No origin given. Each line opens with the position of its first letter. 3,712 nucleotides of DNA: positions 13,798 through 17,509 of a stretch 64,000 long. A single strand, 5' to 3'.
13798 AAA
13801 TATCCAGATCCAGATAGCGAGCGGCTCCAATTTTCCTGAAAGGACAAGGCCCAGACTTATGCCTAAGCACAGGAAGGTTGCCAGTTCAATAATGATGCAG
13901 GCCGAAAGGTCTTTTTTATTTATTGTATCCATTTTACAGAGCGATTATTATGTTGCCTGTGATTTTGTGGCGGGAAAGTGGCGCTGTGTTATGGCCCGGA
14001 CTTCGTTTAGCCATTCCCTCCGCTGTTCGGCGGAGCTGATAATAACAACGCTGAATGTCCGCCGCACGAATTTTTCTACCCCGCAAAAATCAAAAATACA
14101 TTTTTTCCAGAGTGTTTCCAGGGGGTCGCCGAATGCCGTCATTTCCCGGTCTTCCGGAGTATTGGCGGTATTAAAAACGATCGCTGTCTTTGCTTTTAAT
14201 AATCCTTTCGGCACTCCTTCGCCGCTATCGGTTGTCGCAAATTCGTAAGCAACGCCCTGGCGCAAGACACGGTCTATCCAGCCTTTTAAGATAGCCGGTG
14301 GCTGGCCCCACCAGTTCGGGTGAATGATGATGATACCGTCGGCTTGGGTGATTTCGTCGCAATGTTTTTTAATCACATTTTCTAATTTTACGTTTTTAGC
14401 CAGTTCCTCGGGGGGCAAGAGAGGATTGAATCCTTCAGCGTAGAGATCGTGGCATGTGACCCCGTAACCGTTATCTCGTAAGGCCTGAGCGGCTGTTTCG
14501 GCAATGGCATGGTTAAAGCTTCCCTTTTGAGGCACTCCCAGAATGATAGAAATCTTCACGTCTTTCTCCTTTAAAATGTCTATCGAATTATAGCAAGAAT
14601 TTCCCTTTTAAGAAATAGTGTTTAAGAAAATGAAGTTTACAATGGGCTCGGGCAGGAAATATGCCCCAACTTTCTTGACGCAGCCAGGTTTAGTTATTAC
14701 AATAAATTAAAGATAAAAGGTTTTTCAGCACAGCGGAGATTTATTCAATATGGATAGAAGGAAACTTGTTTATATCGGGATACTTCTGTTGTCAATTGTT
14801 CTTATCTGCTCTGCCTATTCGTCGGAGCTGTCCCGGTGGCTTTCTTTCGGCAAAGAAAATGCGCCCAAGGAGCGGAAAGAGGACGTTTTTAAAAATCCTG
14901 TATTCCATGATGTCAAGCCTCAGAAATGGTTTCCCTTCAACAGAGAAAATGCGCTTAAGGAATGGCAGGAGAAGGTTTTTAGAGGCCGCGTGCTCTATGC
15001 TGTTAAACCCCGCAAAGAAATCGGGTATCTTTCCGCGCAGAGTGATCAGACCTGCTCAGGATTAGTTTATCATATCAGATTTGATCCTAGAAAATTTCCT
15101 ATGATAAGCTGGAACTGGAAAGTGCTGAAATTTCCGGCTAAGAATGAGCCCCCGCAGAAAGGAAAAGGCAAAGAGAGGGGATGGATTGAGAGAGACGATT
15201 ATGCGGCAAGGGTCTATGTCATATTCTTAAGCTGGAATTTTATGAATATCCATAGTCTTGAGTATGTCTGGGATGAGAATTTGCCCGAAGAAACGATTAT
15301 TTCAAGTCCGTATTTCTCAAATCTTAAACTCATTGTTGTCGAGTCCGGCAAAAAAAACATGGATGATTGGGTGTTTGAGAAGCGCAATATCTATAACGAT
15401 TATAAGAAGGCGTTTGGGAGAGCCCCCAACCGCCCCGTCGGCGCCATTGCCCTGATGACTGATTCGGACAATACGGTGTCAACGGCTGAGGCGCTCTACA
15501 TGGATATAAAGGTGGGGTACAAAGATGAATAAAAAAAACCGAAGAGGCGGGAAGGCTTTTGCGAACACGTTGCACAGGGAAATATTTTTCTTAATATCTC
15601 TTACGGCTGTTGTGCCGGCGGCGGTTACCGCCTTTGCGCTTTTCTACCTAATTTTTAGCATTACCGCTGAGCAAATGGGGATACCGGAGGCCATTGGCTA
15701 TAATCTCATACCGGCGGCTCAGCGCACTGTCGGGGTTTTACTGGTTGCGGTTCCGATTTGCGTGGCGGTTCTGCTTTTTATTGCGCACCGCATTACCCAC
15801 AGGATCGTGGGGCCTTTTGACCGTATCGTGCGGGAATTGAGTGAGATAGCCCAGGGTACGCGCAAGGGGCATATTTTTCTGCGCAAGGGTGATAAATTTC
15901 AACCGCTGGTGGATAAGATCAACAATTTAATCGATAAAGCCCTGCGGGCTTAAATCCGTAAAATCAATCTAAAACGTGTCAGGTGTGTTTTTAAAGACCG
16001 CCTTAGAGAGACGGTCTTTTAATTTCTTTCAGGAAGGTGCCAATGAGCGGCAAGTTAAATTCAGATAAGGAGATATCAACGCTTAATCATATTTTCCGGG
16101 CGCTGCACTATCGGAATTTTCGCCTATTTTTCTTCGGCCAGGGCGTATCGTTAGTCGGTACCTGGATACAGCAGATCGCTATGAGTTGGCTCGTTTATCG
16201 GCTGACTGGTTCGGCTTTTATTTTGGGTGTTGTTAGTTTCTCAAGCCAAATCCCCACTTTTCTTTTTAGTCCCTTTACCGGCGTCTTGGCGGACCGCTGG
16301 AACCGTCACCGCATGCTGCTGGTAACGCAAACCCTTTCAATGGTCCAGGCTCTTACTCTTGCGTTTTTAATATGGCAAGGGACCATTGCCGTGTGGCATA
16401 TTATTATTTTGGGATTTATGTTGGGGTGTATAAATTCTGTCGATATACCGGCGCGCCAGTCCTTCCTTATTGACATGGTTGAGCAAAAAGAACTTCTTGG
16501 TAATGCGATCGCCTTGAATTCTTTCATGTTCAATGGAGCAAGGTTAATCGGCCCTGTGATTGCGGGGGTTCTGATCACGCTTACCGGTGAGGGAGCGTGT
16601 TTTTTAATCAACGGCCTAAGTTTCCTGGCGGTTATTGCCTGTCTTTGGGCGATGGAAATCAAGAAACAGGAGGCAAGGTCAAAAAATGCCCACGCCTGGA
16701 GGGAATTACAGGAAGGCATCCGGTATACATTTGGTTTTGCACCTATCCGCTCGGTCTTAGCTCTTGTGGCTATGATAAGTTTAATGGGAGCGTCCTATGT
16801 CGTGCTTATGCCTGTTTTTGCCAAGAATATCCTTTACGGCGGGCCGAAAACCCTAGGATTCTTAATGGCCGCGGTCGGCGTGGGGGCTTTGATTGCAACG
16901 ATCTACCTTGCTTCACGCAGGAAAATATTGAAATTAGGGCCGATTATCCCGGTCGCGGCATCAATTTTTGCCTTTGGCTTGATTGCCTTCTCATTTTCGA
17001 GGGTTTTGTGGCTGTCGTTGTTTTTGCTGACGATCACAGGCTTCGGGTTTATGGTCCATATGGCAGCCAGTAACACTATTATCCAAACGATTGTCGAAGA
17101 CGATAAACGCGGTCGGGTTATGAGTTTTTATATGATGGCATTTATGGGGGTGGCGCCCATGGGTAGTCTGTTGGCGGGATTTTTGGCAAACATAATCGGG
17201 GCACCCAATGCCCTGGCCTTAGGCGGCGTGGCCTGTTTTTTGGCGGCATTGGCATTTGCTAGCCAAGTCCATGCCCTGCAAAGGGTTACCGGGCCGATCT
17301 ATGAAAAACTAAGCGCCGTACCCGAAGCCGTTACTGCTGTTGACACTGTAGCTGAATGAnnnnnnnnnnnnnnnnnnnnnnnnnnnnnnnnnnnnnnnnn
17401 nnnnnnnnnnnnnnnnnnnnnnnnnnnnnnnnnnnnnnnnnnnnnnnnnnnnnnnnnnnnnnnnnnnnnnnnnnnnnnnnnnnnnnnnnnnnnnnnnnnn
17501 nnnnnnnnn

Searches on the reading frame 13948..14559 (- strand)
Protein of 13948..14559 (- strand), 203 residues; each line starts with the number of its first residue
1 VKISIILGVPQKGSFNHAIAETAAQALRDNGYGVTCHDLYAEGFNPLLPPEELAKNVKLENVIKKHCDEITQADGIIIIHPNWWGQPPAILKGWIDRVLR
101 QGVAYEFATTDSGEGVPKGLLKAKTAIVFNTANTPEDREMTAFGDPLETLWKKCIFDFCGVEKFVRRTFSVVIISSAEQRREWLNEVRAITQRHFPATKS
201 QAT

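Call 57: search_protein_families(library=pfam, proteins=[window:13948-14559:-], max_evalue=0.00001)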
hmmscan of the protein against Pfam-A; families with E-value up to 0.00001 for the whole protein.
window:13948-14559:- (203 aa): 2 families
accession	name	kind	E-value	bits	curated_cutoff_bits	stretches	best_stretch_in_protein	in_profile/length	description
PF02525.22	Flavodoxin_2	-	4.4e-35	121.6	27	1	1-166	1-172/198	Flavodoxin-like fold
PF03358.20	FMN_red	-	1.4e-14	54.4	24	1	1-100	1-98/152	NADPH-dependent FMN reductase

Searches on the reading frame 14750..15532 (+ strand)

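Call 9: search_protein_families(library=pfam, proteins=[window:14750-15532:+])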
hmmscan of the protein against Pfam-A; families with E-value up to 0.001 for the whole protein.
window:14750-15532:+ (260 aa): 1 family
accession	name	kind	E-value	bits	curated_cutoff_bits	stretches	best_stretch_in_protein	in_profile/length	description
PF11249.13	DUF3047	-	1.4e-44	152.5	27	1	71-253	2-197/198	Protein of unknown function (DUF3047)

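Call 10: search_protein_families(library=ncbifam, proteins=[window:14750-15532:+])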
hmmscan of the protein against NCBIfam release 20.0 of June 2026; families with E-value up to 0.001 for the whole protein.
window:14750-15532:+ (260 aa): 0 families

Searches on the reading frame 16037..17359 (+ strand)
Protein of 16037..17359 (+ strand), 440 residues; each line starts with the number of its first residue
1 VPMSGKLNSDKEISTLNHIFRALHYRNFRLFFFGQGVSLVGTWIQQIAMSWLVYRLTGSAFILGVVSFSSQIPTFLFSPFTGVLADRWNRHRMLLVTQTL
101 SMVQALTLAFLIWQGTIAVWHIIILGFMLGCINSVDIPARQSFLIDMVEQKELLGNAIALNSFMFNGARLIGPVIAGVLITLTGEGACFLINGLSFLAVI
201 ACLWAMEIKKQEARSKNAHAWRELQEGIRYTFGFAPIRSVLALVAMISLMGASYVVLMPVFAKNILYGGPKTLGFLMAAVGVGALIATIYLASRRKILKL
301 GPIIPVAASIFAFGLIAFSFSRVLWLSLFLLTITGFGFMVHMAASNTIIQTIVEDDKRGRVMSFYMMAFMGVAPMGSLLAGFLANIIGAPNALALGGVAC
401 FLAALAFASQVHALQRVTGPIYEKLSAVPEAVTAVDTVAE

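Call 9: search_protein_families(library=pfam, proteins=[window:16037-17359:+])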
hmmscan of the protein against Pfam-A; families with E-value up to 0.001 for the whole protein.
window:16037-17359:+ (440 aa): 3 families
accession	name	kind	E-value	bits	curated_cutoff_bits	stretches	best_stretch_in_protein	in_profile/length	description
PF05977.19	MFS_3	-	1.7e-67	228.5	27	1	23-408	7-391/524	Transmembrane secretion effector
PF07690.21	MFS_1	-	9.8e-40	136.9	33.4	2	32-372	2-342/347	Major Facilitator Superfamily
PF13347.12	MFS_2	-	9.3e-10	38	27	2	8-184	206-385/427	MFS/sugar transport protein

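Call 10: search_protein_families(library=ncbifam, proteins=[window:16037-17359:+])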
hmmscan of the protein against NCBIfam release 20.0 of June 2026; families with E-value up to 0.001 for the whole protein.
window:16037-17359:+ (440 aa): 12 families
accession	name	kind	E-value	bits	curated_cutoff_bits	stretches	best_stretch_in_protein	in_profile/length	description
TIGR00900.1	2A0121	subfamily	8.9e-56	189.8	319.6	1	28-388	1-364/364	H+ Antiporter protein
NF007792.0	PRK10489.1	equivalog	2.5e-40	138.8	324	1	25-418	16-406/419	enterobactin transporter EntS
NF052575.1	MFS_efflux_Tap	equivalog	7e-18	64.8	625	1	31-391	9-375/401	multidrug efflux MFS transporter Tap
NF012178.0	tet_MFS_V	exception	1.9e-17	63.5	640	1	23-409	5-397/409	tetracycline efflux MFS transporter Tet(V)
NF000051.1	macrolide_MefB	exception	2.5e-16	59.6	800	1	26-405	9-390/409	macrolide efflux MFS transporter Mef(B)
NF000246.1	macrolide_MefC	exception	5.6e-16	58.6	870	1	25-408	7-394/407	macrolide efflux MFS transporter Mef(C)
NF000245.1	macrolide_MefA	exception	4.2e-15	55.7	675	1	27-404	10-390/405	macrolide efflux MFS transporter Mef(A)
TIGR00880.1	2_A_01_02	superfamily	5.4e-14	52.5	131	1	74-204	11-135/141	multidrug resistance protein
NF006386.0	PRK08633.1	equivalog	8.7e-11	40.3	1221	1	55-402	41-401/1147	acyl-[ACP]--phospholipid O-acyltransferase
NF000154.1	macrolide_MefEN2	exception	3.7e-08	33.1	800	1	33-405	13-386/401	macrolide efflux MFS transporter Mef(En2)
NF012174.0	tet_MFS_A_B_C_D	equivalog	5.3e-08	32.1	475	1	74-363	53-335/382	Tet(A)/Tet(B)/Tet(C) family tetracycline efflux MFS transporter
NF053757.1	BclibactTpBcbE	equivalog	1.6e-07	30.6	600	1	70-377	46-357/394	bacillibactin exporter BcbE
